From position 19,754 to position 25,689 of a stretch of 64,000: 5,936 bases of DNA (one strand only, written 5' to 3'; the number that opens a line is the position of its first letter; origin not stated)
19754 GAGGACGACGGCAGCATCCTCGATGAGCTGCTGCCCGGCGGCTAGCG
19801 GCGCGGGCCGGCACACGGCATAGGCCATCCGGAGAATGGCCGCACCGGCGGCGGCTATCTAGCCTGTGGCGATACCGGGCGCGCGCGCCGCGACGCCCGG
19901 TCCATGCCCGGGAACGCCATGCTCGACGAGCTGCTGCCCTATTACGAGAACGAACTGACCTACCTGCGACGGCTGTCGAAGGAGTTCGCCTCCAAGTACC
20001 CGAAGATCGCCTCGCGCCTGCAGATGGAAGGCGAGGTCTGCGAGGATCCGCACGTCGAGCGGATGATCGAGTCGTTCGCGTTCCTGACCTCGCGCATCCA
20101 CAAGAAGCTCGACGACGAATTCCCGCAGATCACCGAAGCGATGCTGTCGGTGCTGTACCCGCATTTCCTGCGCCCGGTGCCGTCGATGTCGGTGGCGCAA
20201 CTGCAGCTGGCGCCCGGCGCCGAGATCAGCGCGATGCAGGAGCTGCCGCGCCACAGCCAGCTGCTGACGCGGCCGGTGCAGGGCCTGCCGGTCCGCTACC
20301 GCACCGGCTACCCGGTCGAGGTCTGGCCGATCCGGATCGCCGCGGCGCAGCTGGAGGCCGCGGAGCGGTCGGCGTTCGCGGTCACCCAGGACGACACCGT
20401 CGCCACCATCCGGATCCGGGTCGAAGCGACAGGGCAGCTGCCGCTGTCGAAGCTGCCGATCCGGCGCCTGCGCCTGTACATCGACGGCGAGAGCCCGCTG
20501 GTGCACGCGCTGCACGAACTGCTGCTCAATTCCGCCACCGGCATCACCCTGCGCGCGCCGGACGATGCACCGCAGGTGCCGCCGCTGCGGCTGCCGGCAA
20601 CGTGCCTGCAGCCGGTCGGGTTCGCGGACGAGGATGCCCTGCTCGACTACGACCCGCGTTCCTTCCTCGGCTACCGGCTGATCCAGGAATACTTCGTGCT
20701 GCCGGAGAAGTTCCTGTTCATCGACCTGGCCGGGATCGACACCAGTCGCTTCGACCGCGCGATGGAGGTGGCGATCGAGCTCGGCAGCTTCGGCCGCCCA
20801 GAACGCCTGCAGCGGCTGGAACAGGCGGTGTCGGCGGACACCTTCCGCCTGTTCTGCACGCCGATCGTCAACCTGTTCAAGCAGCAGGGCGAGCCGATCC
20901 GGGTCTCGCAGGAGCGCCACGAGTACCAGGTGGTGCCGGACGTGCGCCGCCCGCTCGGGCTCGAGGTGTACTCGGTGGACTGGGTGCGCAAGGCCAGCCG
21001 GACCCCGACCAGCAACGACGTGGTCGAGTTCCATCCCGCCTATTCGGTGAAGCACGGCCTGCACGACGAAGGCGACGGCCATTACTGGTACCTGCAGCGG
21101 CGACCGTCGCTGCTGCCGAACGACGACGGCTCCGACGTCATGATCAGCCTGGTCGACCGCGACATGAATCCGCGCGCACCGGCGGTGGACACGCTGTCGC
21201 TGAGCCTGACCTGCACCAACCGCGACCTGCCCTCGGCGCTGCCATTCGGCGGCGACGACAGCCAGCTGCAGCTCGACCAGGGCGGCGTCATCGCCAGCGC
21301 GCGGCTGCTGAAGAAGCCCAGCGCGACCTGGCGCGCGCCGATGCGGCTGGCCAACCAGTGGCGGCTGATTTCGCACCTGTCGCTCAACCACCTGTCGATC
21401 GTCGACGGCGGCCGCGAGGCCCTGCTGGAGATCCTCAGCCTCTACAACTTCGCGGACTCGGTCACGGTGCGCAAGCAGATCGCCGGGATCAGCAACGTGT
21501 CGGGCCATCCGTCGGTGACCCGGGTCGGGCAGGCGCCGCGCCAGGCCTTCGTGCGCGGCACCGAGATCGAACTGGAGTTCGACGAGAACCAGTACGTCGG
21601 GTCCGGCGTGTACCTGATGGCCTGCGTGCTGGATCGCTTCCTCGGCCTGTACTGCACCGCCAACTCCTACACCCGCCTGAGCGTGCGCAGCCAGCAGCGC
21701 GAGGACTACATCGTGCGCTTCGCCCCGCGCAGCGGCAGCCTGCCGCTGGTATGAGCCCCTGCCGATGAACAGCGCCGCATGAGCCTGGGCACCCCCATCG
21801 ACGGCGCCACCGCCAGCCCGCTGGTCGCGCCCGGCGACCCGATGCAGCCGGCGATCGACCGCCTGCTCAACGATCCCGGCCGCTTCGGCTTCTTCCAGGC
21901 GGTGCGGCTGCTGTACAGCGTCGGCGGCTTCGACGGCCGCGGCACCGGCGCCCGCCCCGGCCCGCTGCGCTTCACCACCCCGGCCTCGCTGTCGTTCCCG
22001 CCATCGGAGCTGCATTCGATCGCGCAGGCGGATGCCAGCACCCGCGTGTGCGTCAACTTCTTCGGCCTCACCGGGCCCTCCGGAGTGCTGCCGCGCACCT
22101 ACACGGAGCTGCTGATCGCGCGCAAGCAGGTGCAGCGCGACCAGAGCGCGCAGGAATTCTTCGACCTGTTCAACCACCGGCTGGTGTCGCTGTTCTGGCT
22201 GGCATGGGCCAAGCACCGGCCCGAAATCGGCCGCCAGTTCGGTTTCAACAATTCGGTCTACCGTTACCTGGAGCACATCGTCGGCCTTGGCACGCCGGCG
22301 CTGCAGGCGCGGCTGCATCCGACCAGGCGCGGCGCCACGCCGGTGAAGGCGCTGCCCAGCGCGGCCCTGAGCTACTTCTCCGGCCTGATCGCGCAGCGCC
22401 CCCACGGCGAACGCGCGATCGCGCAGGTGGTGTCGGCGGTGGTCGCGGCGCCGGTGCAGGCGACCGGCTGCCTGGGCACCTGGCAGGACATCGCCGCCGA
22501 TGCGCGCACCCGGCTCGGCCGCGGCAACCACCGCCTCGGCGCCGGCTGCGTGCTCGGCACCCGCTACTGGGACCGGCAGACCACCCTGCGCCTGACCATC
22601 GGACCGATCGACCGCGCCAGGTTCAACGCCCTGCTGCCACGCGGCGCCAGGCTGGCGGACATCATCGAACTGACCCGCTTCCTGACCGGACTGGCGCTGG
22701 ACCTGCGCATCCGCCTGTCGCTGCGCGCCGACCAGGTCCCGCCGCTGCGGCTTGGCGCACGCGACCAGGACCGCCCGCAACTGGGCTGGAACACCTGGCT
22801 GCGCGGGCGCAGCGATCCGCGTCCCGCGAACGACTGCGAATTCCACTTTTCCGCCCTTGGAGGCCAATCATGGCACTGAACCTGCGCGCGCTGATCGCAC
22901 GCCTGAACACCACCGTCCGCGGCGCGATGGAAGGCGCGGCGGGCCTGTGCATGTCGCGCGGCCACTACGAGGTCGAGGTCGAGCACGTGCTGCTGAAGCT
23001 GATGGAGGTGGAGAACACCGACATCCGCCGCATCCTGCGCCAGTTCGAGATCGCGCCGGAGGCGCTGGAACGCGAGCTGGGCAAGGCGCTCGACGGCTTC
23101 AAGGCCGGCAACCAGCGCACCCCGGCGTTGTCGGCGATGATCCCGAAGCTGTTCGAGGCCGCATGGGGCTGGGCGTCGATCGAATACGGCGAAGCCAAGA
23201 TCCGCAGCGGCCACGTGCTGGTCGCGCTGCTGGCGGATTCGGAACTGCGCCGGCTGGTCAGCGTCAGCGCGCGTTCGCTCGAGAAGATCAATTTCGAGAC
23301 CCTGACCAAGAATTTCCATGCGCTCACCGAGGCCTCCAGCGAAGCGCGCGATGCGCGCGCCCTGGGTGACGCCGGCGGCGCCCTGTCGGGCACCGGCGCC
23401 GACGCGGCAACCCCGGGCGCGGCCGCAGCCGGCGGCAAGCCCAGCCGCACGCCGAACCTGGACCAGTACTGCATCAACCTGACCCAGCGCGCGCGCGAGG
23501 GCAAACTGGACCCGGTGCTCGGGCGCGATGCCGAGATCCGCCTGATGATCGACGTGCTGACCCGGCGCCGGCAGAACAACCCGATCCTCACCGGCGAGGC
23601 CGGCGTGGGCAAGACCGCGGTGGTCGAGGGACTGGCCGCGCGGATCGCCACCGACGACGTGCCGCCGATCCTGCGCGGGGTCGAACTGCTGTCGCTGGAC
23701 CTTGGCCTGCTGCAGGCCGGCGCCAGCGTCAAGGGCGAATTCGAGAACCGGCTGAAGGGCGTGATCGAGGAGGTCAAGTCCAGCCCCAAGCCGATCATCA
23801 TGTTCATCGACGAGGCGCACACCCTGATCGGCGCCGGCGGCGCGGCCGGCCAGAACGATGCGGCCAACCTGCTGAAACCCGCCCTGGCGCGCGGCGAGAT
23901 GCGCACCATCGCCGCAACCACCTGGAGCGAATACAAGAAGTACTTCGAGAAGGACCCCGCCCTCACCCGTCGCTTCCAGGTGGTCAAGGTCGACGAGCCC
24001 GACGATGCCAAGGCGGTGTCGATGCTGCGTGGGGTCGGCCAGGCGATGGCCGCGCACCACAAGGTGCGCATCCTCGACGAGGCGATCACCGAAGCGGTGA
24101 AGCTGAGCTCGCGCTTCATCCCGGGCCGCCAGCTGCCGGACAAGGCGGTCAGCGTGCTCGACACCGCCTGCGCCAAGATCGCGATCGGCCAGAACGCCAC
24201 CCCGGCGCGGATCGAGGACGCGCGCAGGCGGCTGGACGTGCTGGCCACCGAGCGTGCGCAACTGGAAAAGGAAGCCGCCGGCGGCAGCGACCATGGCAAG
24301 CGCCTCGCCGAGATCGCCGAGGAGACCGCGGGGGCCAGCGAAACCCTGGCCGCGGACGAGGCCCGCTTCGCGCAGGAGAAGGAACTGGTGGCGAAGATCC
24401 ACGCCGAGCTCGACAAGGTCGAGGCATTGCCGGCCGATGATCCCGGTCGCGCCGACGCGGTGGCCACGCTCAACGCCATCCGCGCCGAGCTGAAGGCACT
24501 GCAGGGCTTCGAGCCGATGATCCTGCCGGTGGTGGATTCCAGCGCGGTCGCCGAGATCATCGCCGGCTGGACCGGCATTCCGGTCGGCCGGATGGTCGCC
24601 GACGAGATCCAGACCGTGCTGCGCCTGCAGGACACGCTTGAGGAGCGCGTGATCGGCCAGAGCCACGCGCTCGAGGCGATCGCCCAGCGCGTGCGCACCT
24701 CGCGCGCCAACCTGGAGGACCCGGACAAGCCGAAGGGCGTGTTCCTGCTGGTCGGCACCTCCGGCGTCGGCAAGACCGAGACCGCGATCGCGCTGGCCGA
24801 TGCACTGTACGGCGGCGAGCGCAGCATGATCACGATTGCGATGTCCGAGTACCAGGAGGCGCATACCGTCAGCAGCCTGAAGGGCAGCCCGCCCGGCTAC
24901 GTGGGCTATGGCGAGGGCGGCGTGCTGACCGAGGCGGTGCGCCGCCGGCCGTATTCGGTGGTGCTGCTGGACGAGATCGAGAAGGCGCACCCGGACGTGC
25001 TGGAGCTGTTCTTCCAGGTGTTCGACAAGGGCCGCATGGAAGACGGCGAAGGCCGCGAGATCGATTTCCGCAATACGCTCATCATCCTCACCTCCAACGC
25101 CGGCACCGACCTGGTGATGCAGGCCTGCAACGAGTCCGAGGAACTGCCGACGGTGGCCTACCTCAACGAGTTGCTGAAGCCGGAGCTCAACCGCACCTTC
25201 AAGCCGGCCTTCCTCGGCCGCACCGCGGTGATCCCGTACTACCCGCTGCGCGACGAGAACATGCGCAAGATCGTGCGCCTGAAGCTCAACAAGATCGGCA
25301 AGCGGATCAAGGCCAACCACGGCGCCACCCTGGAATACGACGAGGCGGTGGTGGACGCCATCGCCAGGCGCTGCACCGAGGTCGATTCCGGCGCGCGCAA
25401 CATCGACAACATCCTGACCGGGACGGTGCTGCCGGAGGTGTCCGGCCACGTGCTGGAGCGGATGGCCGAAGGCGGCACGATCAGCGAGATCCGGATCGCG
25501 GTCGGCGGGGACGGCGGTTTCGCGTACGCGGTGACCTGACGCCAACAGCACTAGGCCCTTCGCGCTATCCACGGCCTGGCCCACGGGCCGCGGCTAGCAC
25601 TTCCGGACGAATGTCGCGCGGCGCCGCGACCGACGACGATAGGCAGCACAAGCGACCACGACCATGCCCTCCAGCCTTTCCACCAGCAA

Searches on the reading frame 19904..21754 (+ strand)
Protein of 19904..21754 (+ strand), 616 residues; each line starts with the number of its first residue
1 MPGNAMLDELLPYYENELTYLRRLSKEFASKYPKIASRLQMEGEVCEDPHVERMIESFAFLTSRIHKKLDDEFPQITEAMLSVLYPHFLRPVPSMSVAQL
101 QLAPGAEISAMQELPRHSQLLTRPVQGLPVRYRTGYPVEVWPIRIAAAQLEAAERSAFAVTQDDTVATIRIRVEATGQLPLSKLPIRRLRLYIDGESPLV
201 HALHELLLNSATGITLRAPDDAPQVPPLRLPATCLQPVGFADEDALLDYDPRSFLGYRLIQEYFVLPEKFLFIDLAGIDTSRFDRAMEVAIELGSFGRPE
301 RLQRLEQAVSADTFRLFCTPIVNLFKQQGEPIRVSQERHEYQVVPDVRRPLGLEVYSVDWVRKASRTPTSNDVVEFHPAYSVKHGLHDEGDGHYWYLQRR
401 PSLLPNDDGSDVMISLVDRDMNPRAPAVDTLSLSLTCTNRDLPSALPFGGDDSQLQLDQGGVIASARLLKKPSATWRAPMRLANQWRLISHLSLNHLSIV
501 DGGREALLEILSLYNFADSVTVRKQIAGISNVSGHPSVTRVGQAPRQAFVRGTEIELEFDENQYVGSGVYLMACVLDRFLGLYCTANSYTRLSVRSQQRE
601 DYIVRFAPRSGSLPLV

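Call 5: search_protein_families(library=pfam, proteins=[window:19904-21754:+], max_evalue=0.01)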
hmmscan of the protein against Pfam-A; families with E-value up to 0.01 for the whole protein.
window:19904-21754:+ (616 aa): 1 family
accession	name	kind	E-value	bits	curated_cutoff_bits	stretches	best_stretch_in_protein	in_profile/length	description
PF05947.17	T6SS_TssF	-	3.6e-215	716.5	25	1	6-612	1-607/608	Type VI secretion system, TssF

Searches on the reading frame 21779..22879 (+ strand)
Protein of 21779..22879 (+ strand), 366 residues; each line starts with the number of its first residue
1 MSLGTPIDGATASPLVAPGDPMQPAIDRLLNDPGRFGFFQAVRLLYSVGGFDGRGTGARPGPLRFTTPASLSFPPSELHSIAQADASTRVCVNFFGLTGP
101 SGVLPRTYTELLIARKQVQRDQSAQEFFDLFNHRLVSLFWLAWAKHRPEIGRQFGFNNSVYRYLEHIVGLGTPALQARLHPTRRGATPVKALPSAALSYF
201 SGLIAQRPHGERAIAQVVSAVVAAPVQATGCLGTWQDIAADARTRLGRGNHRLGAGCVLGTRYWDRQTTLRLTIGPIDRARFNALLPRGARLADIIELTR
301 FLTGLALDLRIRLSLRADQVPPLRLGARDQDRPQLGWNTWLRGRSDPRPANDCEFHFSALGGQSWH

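Call 5: search_protein_families(library=pfam, proteins=[window:21779-22879:+], max_evalue=0.01)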
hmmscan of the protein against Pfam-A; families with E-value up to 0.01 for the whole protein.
window:21779-22879:+ (366 aa): 1 family
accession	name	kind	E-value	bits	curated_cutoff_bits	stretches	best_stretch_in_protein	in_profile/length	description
PF06996.16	T6SS_TssG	-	1.3e-86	291.1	24.6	1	33-341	2-303/304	Type VI secretion, TssG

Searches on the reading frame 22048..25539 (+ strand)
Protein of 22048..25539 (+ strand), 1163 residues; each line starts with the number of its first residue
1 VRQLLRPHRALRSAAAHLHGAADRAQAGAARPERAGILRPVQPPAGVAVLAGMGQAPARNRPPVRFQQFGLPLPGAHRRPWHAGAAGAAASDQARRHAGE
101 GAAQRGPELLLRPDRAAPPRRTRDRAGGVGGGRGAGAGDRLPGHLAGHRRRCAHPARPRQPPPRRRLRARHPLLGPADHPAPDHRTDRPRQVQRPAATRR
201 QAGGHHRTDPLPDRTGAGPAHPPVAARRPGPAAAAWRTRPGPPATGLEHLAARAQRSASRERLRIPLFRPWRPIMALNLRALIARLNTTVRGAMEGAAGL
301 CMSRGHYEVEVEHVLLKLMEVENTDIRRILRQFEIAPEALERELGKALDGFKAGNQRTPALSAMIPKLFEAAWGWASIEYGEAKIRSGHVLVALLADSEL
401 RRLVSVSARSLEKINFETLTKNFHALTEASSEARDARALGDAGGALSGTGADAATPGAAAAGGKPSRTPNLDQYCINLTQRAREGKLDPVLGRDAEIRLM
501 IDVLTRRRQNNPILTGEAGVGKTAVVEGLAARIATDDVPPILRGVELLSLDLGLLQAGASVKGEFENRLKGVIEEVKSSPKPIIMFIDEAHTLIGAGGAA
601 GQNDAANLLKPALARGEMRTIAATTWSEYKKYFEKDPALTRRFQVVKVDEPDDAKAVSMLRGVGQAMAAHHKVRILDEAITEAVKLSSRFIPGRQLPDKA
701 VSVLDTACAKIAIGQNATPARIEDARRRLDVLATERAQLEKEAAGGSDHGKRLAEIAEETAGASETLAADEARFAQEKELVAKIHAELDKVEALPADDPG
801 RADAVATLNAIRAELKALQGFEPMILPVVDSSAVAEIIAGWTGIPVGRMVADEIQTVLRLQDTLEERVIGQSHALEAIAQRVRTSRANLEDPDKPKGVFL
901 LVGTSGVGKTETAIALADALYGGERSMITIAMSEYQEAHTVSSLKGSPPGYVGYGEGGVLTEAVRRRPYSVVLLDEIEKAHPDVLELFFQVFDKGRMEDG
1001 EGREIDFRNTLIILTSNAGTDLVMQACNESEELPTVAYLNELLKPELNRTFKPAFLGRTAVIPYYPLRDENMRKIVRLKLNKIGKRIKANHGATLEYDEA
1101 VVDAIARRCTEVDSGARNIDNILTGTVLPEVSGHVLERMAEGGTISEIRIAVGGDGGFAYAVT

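Call 5: search_protein_families(library=pfam, proteins=[window:22048-25539:+], max_evalue=0.01)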
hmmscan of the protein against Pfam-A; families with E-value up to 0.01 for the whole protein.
window:22048-25539:+ (1163 aa): 21 families
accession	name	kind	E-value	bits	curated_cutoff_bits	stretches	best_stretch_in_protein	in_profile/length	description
PF07724.20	AAA_2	-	1.3e-56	191.6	27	1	894-1060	1-164/166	AAA domain (Cdc48 subfamily)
PF17871.7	AAA_lid_9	-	4.5e-29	100.9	22.8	1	653-749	2-96/104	AAA lid domain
PF00004.35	AAA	-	1.7e-18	67.8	21.2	2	513-645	2-125/131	ATPase family associated with various cellular activities (AAA)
PF10431.15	ClpB_D2-small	-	2.1e-15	56.9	21.9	1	1067-1144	1-78/81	C-terminal, D2-small domain, of ClpB protein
PF07728.20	AAA_5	-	3.4e-14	53.5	22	1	899-1018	2-123/139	AAA domain (dynein-related subfamily)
PF13191.12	AAA_16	-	7.6e-10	40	32.6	1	490-536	2-51/167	AAA ATPase domain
PF13401.12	AAA_22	-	2.8e-08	34.6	27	0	895-988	4-104/130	AAA domain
PF02861.25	Clp_N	-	1.3e-07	32.1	20.7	1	298-348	2-52/53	Clp amino terminal domain, pathogenicity island component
PF20720.3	nSTAND3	-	5.7e-05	23.3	27.2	0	509-537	17-45/155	Novel STAND NTPase 3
PF12775.13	AAA_7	-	6.2e-05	23.1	25.8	0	899-942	36-79/181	P-loop containing dynein motor region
PF00158.32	Sigma54_activat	-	0.00017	21.7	20.2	0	897-1016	23-142/168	Sigma-54 interaction domain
PF06414.18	Zeta_toxin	-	0.00017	21.5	22.3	1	890-940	12-60/199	Zeta toxin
PF13604.12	AAA_30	-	0.0002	21.6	27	0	506-674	15-120/191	AAA domain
PF13481.12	AAA_25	-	0.00026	21.1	27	0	896-924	33-61/195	AAA domain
PF05621.17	TniB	-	0.00051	20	22.4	0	581-649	119-185/189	Bacterial TniB protein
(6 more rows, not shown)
